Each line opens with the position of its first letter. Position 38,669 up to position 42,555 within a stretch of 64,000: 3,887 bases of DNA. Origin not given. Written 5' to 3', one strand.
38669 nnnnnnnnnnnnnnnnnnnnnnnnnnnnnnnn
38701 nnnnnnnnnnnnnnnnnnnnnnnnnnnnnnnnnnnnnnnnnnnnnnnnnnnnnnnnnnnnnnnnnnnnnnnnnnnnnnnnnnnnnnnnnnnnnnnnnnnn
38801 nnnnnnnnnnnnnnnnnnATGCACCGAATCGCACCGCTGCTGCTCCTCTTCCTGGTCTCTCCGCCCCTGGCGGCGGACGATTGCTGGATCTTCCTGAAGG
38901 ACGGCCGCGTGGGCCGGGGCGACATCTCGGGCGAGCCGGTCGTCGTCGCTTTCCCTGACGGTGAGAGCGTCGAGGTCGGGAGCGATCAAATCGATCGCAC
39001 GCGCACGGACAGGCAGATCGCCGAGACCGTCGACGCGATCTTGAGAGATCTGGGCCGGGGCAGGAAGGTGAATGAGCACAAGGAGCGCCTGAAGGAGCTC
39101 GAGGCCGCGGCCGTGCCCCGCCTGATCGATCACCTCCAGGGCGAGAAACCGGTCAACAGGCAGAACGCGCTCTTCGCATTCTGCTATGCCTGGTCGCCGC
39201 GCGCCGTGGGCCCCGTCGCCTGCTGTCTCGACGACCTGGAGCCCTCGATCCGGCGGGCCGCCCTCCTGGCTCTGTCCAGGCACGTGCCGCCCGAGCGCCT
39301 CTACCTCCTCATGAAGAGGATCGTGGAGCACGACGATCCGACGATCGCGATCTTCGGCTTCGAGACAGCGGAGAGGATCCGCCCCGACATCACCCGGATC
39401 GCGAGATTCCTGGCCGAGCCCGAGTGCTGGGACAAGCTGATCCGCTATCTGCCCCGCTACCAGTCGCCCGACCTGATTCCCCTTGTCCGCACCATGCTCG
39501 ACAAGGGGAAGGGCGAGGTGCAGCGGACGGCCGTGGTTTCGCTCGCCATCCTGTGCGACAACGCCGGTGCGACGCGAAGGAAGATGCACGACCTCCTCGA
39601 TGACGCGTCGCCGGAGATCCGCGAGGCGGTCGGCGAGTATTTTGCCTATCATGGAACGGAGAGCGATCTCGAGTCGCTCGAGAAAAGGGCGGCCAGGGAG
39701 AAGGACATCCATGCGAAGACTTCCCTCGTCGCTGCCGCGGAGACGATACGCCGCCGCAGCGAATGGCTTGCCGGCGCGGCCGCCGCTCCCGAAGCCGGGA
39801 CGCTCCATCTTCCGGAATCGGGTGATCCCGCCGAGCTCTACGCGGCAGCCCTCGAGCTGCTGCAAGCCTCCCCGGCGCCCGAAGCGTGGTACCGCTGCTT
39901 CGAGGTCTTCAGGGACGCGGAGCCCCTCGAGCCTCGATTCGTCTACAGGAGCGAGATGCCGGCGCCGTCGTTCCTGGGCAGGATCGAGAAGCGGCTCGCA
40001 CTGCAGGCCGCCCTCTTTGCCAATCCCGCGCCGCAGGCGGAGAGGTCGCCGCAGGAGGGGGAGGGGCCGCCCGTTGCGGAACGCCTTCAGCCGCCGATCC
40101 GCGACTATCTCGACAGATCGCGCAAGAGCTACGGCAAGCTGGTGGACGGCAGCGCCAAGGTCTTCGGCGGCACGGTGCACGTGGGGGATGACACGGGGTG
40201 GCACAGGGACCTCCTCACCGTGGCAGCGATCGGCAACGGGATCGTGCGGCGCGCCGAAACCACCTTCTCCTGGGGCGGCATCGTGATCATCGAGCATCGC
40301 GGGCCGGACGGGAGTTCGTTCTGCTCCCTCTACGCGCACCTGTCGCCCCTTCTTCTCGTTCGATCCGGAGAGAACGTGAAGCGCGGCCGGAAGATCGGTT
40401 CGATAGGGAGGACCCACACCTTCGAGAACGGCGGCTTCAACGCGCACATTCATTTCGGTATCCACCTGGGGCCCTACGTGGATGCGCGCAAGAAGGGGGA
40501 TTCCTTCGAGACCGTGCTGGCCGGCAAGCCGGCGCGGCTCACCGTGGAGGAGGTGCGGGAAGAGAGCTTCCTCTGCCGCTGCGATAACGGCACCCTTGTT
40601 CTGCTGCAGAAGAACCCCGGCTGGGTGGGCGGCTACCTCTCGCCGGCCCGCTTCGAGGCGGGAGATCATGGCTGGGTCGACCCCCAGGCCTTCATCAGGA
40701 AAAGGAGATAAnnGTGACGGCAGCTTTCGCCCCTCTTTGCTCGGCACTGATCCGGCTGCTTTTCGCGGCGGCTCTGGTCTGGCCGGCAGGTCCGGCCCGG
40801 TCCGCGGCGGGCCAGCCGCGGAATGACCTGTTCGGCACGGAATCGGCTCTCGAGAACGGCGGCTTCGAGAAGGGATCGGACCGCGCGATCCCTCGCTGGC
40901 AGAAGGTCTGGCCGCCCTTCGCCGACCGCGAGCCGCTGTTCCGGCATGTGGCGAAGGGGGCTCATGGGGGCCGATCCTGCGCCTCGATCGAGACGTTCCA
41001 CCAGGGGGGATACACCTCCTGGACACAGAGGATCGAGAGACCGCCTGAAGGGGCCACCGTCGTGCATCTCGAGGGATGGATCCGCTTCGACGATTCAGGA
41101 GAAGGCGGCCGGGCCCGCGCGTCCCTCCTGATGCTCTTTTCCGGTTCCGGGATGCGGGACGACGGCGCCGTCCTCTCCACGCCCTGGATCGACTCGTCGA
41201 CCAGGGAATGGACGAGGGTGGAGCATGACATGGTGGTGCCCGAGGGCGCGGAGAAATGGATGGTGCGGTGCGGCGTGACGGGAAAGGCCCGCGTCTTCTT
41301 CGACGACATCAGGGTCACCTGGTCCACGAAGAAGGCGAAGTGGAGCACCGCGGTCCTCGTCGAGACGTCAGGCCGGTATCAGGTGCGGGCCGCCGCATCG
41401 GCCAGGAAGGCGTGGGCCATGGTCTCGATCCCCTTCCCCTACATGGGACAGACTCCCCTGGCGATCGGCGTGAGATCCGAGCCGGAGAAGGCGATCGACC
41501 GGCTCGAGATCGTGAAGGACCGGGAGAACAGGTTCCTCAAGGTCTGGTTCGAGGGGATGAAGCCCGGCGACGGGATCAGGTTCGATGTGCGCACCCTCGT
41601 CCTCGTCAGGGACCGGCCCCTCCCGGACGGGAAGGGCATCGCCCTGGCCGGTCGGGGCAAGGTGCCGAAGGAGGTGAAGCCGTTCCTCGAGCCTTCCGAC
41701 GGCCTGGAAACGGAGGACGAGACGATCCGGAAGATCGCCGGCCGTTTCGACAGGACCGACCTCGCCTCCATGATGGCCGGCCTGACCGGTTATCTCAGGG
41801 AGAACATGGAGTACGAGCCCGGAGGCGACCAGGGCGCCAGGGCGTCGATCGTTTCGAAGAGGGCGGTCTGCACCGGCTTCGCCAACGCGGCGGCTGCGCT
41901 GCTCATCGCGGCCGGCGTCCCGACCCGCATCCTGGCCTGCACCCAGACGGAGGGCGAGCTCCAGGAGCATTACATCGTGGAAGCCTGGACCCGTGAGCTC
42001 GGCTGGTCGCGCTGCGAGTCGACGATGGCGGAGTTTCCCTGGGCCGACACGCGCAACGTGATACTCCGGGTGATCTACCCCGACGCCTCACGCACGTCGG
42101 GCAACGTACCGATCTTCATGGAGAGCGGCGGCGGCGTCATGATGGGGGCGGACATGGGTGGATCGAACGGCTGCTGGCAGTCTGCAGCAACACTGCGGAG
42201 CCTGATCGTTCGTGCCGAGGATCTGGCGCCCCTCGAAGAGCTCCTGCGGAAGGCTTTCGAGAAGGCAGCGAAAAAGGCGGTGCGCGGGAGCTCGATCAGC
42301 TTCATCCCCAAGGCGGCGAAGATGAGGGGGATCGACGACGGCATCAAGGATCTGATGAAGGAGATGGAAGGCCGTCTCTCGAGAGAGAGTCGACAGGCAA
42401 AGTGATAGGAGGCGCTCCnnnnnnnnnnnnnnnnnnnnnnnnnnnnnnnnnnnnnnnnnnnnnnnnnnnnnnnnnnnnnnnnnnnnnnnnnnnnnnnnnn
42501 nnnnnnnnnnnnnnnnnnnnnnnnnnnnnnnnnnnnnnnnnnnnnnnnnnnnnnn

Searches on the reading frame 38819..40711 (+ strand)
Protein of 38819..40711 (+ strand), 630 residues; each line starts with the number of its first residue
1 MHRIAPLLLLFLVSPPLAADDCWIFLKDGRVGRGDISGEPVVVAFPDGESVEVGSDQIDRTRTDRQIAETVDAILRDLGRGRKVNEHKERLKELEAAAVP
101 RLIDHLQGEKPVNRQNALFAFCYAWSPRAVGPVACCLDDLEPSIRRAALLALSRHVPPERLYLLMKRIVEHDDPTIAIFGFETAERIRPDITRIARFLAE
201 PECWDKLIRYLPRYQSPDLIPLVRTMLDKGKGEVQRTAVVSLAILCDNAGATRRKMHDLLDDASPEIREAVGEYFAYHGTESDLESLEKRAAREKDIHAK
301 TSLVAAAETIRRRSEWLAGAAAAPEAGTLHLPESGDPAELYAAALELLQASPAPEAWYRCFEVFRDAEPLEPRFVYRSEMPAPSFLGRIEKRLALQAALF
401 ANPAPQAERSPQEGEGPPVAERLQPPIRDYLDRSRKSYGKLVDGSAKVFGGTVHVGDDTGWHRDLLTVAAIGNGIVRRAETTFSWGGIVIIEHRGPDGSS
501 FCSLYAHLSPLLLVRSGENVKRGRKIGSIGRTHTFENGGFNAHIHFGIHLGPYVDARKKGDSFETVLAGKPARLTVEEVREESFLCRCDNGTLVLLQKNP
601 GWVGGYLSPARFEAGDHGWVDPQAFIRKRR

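Call 64: search_protein_families(library=pfam, max_evalue=0.00001, proteins=[window:38819-40711:+])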
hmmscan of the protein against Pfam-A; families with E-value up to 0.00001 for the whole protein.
window:38819-40711:+ (630 aa): 2 families
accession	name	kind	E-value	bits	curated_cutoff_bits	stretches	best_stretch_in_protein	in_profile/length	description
PF01551.29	Peptidase_M23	-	1.8e-13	50.9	28.7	1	467-549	15-88/96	Peptidase family M23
PF13646.12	HEAT_2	-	2.7e-13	50.4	27.7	0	99-174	1-77/88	HEAT repeats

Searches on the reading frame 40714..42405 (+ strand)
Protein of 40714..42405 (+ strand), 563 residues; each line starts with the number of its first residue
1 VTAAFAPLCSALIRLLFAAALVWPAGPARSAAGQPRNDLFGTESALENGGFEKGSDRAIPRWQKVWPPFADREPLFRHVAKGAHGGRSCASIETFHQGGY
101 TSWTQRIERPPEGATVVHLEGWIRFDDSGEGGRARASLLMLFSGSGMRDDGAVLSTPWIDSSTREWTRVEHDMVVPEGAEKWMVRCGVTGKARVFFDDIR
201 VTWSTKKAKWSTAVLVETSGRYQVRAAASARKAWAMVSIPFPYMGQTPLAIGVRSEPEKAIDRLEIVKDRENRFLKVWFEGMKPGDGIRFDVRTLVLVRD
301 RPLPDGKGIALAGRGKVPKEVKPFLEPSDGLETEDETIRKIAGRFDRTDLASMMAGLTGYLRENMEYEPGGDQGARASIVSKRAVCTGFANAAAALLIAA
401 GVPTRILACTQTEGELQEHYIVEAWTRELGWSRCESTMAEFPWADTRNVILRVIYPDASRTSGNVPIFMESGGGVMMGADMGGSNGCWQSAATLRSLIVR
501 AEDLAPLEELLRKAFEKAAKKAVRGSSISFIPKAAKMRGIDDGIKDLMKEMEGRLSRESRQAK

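Call 64: search_protein_families(library=pfam, max_evalue=0.00001, proteins=[window:40714-42405:+])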
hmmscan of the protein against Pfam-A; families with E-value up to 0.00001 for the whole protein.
window:40714-42405:+ (563 aa): 1 family
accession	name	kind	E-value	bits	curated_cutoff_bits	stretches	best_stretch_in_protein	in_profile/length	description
PF01841.26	Transglut_core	-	5.5e-10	39.9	23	1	352-434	16-106/108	Transglutaminase-like superfamily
